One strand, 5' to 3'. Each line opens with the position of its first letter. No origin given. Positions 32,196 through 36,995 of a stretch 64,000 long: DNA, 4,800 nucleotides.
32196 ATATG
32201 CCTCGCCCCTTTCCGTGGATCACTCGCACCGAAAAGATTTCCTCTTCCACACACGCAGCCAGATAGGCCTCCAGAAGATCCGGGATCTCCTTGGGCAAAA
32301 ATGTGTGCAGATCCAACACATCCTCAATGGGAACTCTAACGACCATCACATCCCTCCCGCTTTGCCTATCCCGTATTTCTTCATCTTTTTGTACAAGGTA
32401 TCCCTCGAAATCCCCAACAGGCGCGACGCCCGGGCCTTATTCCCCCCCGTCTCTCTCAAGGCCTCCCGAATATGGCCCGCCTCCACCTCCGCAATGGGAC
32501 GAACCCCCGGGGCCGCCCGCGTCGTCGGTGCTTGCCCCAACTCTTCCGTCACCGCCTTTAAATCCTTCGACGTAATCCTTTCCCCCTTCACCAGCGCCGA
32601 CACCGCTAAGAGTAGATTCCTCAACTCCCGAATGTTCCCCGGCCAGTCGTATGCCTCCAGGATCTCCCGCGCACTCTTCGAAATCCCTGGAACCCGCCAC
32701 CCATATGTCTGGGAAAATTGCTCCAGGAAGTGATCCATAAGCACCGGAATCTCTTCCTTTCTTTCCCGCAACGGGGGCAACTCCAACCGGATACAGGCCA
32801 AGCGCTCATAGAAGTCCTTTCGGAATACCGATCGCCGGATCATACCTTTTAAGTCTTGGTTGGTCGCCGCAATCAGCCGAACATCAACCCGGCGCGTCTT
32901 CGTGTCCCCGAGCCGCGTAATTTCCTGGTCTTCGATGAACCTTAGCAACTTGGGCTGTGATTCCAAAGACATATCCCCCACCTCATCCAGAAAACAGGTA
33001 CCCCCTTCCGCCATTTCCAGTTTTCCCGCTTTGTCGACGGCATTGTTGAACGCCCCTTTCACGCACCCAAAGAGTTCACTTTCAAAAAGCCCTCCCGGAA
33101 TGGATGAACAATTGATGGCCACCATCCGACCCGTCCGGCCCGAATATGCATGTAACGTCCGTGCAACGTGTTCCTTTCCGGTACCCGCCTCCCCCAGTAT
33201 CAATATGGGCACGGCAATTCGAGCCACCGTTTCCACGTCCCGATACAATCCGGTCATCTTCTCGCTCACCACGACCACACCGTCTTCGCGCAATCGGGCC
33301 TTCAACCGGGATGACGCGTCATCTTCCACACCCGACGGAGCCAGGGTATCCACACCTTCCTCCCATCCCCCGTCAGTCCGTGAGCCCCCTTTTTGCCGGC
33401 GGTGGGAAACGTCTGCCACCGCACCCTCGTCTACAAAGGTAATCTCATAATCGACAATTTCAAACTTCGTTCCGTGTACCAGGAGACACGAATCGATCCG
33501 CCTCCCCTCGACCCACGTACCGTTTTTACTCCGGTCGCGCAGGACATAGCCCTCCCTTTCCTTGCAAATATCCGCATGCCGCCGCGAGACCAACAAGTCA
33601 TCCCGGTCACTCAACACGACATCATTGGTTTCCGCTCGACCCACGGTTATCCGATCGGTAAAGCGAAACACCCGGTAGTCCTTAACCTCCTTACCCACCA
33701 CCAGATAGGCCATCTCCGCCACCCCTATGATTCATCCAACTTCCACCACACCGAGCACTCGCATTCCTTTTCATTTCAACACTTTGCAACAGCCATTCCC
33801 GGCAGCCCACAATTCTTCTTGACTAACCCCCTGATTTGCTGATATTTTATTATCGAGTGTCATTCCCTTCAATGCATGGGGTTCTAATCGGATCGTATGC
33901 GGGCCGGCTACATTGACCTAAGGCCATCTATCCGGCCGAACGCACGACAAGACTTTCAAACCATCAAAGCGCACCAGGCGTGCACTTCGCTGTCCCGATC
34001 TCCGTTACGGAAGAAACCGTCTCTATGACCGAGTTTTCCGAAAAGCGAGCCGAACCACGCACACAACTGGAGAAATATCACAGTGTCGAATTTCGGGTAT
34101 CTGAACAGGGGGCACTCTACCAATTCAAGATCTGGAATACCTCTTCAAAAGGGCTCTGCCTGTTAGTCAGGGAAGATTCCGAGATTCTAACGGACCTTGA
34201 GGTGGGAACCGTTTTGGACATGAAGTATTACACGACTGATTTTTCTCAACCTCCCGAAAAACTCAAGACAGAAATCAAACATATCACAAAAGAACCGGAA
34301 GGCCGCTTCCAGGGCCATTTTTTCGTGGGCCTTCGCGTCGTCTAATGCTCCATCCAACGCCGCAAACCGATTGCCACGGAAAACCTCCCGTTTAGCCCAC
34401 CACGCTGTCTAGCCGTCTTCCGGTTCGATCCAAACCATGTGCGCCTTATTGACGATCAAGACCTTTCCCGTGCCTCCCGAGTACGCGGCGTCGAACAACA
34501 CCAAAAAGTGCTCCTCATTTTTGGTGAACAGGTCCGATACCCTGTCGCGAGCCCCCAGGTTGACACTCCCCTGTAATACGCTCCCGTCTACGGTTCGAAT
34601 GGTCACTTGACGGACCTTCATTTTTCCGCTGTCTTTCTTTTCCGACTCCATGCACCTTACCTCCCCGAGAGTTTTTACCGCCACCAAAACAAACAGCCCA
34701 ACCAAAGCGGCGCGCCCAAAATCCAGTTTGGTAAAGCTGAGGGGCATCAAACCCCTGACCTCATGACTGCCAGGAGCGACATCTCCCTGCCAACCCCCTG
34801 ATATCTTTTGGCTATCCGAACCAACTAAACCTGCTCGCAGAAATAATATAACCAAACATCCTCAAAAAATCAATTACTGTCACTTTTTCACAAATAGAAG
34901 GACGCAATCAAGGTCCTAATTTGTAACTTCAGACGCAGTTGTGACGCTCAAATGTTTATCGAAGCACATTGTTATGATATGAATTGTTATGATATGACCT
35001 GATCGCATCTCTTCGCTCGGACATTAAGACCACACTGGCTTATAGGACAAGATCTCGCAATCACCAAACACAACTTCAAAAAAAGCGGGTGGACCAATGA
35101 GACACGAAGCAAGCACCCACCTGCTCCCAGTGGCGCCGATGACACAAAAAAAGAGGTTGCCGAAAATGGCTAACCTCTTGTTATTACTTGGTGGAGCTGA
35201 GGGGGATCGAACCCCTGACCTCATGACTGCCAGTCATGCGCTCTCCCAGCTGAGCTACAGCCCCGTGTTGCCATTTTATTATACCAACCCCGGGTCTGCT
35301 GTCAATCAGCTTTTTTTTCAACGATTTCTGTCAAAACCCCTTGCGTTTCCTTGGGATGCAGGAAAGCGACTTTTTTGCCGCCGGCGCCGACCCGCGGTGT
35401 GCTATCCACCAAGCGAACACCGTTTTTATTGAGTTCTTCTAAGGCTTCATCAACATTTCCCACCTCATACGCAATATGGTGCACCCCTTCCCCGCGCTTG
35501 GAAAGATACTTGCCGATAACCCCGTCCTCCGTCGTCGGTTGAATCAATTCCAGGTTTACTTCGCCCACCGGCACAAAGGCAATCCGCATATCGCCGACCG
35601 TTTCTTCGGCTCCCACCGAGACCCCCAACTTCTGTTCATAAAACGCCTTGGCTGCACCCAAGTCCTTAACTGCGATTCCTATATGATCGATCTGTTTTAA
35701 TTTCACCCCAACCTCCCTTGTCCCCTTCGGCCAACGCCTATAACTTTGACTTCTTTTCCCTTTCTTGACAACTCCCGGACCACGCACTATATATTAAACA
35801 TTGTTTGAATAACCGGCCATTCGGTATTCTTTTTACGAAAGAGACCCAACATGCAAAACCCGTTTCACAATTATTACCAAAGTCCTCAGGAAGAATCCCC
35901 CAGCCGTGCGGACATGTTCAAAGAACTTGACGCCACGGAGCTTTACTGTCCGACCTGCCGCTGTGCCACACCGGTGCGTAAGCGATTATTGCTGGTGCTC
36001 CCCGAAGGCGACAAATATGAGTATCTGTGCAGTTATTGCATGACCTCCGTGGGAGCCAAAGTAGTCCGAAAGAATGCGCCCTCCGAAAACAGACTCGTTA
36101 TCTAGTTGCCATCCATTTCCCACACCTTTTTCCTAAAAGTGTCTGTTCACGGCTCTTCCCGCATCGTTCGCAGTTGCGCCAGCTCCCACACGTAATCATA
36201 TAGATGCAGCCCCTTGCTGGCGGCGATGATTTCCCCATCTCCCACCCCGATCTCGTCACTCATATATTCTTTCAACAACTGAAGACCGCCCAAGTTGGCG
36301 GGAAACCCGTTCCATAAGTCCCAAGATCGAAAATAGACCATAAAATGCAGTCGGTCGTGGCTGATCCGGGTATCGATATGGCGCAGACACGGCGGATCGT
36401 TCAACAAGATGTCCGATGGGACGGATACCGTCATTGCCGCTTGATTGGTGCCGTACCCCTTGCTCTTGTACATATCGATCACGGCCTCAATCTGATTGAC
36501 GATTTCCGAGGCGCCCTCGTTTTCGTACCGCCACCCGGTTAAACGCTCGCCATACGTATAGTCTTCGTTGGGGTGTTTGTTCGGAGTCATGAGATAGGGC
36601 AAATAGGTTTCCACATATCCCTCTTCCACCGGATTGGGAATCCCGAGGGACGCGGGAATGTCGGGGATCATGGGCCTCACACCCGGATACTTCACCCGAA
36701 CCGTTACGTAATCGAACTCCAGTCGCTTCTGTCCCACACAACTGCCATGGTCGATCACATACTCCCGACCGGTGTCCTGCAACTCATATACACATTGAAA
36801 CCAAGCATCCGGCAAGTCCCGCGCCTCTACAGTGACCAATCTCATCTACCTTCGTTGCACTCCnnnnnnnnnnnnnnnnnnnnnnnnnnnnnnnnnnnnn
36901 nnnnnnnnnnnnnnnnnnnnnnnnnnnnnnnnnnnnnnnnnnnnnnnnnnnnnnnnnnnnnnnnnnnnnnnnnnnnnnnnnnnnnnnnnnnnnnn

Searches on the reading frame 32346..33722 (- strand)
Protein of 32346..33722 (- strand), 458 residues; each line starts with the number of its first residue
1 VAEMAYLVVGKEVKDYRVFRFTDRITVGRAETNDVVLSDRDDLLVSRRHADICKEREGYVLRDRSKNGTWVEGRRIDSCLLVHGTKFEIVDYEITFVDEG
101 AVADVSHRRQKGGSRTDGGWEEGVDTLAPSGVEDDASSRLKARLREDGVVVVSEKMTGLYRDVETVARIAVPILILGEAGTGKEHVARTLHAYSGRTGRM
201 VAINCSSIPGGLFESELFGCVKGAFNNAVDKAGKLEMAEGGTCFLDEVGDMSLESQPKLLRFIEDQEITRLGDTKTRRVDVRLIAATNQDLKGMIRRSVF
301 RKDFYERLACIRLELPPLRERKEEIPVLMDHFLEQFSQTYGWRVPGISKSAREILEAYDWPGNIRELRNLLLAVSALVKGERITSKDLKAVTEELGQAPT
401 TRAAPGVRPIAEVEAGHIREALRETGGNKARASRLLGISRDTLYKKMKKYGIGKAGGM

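Call 6: search_protein_families(library=pfam, proteins=[window:32346-33722:-])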
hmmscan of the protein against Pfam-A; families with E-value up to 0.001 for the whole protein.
window:32346-33722:- (458 aa): 9 families
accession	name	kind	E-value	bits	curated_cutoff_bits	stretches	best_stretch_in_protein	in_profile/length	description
PF00158.32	Sigma54_activat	-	6.5e-56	189.1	20.2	1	152-313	4-167/168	Sigma-54 interaction domain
PF25601.1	AAA_lid_14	-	5e-23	81.2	27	1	319-399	1-81/87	AAA+ ATPase lid domain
PF14532.12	Sigma54_activ_2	-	2.3e-18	67.2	25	1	153-318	4-138/138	Sigma-54 interaction domain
PF02954.25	HTH_8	-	7.5e-17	61.2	22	1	410-450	2-42/42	Bacterial regulatory protein, Fis family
PF00498.31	FHA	-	1.5e-14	54.6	20.7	1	25-89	1-66/67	FHA domain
PF16697.10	Yop-YscD_cpl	-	1.9e-09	38.1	33.2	1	23-98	17-92/94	Inner membrane component of T3SS, cytoplasmic domain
PF07728.20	AAA_5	-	1.4e-07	32.1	22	1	173-290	2-124/139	AAA domain (dynein-related subfamily)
PF00493.29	MCM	-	0.00011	21.8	23.3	1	165-269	52-151/224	MCM P-loop domain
PF00004.35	AAA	-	0.00036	21.4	21.2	1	173-300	1-119/131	ATPase family associated with various cellular activities (AAA)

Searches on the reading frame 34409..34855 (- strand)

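Call 31: search_protein_families(library=pfam, proteins=[window:34409-34855:-])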
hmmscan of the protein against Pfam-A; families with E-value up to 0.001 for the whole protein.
window:34409-34855:- (148 aa): 1 family
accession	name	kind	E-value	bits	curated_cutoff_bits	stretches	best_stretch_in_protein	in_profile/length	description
PF20660.2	DUF6812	-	2.7e-09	37.3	27.1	1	94-139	2-52/53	Family of unknown function (DUF6812)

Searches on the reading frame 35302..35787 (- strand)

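Call 6: search_protein_families(library=pfam, proteins=[window:35302-35787:-])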
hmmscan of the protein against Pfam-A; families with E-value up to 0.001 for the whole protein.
window:35302-35787:- (161 aa): 3 families
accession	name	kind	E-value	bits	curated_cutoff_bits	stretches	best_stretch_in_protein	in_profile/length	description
PF13669.12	Glyoxalase_4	-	6.7e-25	87.9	27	1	34-142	1-109/109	Glyoxalase/Bleomycin resistance protein/Dioxygenase superfamily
PF00903.31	Glyoxalase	-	8.3e-19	68.6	20.6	1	32-155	1-121/121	Glyoxalase/Bleomycin resistance protein/Dioxygenase superfamily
PF13468.12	Glyoxalase_3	-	5.7e-08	33.5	25.1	1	33-136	1-110/176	Glyoxalase-like domain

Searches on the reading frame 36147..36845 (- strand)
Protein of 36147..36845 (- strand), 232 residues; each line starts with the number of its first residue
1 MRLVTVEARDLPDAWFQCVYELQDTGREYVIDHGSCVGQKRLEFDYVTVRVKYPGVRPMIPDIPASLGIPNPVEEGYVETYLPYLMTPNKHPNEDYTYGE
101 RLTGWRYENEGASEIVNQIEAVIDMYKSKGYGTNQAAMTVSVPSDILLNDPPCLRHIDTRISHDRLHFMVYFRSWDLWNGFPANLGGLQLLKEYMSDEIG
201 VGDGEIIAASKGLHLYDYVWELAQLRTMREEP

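Call 6: search_protein_families(library=pfam, proteins=[window:36147-36845:-])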
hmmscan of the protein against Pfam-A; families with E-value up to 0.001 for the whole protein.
window:36147-36845:- (232 aa): 1 family
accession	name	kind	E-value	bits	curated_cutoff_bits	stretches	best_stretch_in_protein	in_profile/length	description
PF00303.24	Thymidylat_synt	-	3.7e-10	39.8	24.3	1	96-230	92-225/266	Thymidylate synthase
